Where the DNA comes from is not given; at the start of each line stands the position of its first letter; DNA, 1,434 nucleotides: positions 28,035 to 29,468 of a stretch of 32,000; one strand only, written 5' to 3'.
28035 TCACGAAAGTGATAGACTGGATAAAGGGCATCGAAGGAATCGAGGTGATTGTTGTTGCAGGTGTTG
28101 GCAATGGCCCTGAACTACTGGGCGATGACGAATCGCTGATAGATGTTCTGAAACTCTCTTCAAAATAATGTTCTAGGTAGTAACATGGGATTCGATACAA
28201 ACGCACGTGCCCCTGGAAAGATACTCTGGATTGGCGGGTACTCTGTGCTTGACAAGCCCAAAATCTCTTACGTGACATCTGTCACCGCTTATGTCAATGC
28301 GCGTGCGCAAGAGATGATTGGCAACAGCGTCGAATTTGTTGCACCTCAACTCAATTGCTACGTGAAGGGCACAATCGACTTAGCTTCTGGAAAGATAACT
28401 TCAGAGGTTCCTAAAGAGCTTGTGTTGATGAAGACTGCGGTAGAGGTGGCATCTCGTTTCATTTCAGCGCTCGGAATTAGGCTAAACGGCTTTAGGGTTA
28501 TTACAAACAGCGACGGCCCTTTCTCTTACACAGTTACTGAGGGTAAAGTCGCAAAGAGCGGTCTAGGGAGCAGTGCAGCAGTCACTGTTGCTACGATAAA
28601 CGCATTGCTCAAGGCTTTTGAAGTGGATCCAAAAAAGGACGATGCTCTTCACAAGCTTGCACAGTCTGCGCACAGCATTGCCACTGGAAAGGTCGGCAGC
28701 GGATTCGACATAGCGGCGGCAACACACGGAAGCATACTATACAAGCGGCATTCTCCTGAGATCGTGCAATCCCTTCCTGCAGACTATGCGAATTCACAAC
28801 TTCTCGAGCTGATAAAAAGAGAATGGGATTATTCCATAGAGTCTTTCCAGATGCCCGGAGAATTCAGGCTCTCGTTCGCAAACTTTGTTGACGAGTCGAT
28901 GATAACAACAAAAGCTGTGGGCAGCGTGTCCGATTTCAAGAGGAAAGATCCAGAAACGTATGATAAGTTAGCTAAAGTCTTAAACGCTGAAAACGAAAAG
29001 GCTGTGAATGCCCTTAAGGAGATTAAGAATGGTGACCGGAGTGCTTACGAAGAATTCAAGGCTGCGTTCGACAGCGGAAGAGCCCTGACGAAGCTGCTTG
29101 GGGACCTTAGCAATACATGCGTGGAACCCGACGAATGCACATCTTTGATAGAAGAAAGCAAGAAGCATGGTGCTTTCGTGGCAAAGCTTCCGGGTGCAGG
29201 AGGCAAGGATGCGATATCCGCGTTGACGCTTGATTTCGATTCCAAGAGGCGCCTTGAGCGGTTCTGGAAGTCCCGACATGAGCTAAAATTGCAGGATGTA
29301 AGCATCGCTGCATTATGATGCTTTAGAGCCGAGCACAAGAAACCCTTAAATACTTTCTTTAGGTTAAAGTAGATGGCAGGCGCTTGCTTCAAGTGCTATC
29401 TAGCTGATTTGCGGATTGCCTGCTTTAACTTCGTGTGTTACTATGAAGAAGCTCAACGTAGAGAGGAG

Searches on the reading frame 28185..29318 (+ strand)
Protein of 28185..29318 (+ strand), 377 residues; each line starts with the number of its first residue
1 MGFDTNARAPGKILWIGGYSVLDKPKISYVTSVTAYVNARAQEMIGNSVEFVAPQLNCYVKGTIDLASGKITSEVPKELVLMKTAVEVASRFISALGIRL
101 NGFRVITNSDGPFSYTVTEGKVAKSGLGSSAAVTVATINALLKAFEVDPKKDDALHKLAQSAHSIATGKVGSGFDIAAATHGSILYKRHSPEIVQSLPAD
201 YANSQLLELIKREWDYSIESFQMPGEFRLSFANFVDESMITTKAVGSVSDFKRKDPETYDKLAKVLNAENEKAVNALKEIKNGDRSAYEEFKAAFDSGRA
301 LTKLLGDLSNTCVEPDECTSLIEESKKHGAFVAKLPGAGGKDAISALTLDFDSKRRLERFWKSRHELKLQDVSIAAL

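Call 7: search_protein_families(library=pfam, proteins=[window:28185-29318:+], max_evalue=0.01)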
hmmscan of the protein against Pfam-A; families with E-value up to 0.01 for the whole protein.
window:28185-29318:+ (377 aa): 2 families
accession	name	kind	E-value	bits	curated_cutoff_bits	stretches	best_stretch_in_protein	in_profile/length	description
PF00288.32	GHMP_kinases_N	-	5.4e-13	49.4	22.3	1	85-182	3-86/87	GHMP kinases N terminal domain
PF08544.19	GHMP_kinases_C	-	0.00028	21.6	21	1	313-364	31-82/85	GHMP kinases C terminal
